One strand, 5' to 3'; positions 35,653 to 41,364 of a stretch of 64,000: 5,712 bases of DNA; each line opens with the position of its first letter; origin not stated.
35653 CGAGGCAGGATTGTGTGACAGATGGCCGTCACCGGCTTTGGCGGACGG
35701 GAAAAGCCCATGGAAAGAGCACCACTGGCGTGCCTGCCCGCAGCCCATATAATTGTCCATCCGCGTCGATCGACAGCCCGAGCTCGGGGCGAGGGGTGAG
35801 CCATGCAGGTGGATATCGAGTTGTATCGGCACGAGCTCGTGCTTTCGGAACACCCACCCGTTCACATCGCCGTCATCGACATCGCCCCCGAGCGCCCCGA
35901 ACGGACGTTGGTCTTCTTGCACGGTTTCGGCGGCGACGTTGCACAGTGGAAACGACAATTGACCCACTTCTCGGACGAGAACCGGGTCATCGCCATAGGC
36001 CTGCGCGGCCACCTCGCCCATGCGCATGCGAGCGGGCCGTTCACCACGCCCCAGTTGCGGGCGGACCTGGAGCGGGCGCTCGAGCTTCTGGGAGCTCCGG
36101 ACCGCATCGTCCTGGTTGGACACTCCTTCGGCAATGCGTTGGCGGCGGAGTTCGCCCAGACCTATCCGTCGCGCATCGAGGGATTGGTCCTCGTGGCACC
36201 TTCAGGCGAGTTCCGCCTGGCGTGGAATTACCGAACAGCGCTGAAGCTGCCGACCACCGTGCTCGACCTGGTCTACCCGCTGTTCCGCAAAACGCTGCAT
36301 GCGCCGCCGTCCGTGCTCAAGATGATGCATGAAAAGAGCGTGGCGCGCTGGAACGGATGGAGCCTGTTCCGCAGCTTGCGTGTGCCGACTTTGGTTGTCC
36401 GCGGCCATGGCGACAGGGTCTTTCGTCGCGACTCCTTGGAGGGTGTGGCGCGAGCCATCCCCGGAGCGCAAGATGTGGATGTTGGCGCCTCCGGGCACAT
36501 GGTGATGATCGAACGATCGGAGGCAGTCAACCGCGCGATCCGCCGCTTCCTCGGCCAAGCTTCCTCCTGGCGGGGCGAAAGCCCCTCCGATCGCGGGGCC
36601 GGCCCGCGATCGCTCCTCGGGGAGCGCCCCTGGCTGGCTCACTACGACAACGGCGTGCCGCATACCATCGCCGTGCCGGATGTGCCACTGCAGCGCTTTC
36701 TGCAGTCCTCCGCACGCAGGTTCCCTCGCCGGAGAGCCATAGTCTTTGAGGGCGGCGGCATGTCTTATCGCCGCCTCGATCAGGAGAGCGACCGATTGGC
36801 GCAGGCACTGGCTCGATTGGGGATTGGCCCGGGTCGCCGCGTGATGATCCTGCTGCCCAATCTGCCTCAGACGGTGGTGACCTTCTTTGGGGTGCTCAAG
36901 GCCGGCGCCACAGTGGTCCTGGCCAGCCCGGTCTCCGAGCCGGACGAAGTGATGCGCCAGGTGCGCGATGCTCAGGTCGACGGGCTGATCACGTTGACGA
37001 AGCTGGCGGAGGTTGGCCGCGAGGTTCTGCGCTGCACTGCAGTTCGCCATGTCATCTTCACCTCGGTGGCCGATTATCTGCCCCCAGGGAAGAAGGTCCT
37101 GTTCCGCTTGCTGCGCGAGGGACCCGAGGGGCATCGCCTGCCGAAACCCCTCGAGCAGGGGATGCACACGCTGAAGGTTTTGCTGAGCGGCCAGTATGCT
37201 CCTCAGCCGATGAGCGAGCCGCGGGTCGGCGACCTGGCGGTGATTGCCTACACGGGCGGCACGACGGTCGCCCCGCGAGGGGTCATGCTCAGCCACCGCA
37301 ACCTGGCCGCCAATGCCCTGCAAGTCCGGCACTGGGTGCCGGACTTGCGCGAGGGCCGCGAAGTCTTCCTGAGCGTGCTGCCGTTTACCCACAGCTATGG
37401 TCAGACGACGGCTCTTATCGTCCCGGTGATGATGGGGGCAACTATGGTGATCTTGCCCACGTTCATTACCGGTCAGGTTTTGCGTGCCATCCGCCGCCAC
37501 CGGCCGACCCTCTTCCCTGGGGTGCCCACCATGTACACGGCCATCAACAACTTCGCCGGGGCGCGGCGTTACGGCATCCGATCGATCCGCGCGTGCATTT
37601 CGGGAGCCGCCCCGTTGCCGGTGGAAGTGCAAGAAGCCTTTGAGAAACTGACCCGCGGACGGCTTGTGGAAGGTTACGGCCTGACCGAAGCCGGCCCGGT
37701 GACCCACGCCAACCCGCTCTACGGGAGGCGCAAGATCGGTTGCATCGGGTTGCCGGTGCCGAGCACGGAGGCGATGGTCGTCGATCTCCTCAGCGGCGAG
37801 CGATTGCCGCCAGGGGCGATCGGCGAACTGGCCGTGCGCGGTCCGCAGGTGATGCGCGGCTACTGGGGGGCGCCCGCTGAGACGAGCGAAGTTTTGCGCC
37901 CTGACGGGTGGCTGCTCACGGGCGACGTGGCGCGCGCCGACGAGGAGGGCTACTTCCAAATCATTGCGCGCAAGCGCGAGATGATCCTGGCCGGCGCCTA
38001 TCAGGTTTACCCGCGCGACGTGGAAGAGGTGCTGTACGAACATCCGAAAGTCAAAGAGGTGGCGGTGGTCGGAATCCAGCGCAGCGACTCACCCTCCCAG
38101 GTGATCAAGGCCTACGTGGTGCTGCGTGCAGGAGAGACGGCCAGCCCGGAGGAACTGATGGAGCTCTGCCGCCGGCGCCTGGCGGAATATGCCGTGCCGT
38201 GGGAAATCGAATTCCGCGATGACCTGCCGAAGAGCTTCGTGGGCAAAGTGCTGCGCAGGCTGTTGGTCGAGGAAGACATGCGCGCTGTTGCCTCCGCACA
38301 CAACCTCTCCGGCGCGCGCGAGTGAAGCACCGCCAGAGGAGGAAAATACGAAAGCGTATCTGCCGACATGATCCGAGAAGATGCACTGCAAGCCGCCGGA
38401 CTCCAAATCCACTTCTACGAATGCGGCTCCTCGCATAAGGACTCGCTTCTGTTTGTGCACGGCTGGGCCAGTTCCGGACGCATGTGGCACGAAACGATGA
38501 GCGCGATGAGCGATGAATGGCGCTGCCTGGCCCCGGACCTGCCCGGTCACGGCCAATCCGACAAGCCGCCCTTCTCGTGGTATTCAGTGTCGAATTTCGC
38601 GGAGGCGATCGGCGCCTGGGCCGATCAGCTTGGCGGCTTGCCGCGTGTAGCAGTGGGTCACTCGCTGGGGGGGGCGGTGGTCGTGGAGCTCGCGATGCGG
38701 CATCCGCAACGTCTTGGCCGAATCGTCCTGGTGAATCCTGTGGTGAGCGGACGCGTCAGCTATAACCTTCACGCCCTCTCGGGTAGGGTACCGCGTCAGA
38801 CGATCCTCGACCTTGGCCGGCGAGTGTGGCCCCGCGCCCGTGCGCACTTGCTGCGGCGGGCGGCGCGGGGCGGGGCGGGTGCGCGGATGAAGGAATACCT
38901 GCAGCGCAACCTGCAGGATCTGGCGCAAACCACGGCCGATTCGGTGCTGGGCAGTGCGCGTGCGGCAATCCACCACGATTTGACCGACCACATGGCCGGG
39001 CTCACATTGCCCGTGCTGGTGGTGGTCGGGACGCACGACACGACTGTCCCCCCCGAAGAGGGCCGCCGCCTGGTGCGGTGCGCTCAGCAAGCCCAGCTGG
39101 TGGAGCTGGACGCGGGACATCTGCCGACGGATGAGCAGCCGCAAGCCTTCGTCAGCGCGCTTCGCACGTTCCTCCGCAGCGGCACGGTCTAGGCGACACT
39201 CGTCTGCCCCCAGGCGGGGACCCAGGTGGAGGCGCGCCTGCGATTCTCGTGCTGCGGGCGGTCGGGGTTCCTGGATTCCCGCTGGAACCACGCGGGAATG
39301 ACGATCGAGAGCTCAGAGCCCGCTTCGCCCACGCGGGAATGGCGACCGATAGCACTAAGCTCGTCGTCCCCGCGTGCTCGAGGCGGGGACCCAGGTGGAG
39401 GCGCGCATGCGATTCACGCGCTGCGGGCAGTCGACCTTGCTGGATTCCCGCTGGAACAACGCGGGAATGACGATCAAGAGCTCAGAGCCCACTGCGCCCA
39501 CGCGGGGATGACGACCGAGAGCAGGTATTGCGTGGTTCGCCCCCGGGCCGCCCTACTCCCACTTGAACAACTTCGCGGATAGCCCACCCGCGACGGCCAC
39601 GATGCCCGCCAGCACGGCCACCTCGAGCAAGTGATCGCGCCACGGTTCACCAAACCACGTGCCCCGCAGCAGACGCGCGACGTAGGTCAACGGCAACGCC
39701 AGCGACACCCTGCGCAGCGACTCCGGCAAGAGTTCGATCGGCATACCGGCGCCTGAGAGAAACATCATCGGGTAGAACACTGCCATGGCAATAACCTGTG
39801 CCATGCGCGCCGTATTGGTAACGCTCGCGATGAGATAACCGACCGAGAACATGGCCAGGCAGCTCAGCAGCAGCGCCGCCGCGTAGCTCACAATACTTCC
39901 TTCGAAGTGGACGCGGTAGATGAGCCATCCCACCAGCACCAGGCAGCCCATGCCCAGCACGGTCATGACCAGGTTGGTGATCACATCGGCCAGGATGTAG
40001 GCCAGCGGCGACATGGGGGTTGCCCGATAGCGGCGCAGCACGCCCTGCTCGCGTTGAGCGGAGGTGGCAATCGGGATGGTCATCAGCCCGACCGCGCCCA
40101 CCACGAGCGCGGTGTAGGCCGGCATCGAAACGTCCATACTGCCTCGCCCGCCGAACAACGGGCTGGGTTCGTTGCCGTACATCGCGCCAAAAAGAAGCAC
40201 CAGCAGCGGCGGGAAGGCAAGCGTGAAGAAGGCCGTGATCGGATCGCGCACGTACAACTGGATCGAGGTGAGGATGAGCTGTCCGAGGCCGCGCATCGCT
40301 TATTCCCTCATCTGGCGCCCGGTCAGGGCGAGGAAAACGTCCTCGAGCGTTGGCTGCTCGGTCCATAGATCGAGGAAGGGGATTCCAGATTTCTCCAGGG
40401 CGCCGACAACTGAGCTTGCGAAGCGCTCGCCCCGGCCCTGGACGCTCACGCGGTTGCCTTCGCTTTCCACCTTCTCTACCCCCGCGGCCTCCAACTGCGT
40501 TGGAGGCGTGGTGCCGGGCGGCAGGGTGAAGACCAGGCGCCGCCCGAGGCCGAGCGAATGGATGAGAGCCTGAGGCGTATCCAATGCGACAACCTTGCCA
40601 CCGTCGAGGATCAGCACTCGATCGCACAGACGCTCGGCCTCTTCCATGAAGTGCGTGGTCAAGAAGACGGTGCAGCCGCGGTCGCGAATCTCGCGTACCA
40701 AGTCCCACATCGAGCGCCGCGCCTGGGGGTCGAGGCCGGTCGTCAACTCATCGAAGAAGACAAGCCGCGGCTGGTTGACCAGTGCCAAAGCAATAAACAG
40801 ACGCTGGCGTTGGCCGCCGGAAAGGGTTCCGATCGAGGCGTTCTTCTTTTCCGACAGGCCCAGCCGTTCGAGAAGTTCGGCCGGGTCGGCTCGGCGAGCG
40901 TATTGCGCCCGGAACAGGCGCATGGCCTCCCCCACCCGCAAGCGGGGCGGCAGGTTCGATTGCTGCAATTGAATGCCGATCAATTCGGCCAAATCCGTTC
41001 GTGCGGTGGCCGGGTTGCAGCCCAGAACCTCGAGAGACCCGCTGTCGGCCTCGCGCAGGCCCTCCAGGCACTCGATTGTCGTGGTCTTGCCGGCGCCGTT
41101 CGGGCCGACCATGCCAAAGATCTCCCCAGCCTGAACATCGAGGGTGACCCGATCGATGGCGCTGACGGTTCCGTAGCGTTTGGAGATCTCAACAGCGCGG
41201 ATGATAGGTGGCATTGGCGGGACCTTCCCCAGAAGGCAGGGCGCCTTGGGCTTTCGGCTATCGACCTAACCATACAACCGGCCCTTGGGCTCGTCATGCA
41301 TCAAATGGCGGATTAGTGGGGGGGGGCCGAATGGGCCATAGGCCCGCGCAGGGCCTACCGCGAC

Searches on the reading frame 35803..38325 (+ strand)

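Call 30: search_protein_families(library=pfam, proteins=[window:35803-38325:+], max_evalue=0.00001)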
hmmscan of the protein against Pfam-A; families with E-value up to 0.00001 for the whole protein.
window:35803-38325:+ (840 aa): 6 families
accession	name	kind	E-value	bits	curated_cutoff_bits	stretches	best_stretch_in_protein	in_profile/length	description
PF00501.34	AMP-binding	-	4.1e-93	312.7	29.9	1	301-688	2-384/384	AMP-binding enzyme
PF00561.26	Abhydrolase_1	-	5.1e-23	82.4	25.8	1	35-156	2-127/245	alpha/beta hydrolase fold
PF13193.12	AMP-binding_C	-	2.5e-17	64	24.5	1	740-815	2-76/76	AMP-binding enzyme C-terminal domain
PF12697.13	Abhydrolase_6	-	1.8e-15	58.7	26.3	1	36-245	1-217/217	Alpha/beta hydrolase family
PF12146.15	Hydrolase_4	-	4.2e-11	43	27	1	31-163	2-139/239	Serine aminopeptidase, S33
PF06821.19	Ser_hydrolase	-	8.2e-09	36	22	1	98-234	53-155/172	Serine hydrolase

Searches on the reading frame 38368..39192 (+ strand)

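Call 31: search_protein_families(library=pfam, proteins=[window:38368-39192:+], max_evalue=0.00001)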
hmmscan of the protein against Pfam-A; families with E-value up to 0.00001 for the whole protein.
window:38368-39192:+ (274 aa): 5 families
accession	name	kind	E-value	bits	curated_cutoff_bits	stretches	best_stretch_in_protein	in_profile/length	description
PF00561.26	Abhydrolase_1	-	1.4e-30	107.2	25.8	1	26-256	2-243/245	alpha/beta hydrolase fold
PF12697.13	Abhydrolase_6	-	6.3e-28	99.4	26.3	1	27-263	1-216/217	Alpha/beta hydrolase family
PF12146.15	Hydrolase_4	-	3.1e-22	79.5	27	1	22-242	2-220/239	Serine aminopeptidase, S33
PF03096.20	Ndr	-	1.9e-07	30.6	23.3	1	41-270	46-277/283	Ndr family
PF03959.19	FSH1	-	5e-07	30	21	0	193-252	138-200/211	Serine hydrolase (FSH1)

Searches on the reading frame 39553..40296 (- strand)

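Call 31: search_protein_families(library=pfam, proteins=[window:39553-40296:-], max_evalue=0.00001)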
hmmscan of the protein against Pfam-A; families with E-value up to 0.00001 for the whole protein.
window:39553-40296:- (247 aa): 2 families
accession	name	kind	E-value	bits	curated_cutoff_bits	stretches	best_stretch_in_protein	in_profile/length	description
PF01061.29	ABC2_membrane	-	3.1e-26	92.7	26.9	1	7-213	6-209/211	ABC-2 type transporter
PF12698.13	ABC2_membrane_3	-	3.8e-19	69.4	31.6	1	67-241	173-346/347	ABC-2 family transporter protein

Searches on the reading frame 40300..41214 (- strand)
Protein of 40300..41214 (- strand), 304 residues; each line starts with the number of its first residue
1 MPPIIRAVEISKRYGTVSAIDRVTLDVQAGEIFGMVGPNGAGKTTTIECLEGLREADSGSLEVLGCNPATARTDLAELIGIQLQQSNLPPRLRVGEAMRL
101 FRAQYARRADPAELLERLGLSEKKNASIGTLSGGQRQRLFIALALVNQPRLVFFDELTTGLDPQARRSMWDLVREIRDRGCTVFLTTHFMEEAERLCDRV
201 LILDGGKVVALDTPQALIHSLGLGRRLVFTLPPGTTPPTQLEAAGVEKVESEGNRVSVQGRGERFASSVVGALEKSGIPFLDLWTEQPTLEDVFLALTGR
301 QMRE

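Call 31: search_protein_families(library=pfam, proteins=[window:40300-41214:-], max_evalue=0.00001)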
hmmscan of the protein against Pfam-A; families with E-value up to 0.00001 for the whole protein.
window:40300-41214:- (304 aa): 3 families
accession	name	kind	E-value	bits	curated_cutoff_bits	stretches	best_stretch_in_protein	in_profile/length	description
PF00005.33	ABC_tran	-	1.2e-27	97.6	25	1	21-158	2-136/137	ABC transporter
PF13304.12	AAA_21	-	4.2e-15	57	27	1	123-188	230-298/304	AAA domain, putative AbiEii toxin, Type IV TA system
PF02463.25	SMC_N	-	6.7e-07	29.4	40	0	104-193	116-205/220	RecF/RecN/SMC N terminal domain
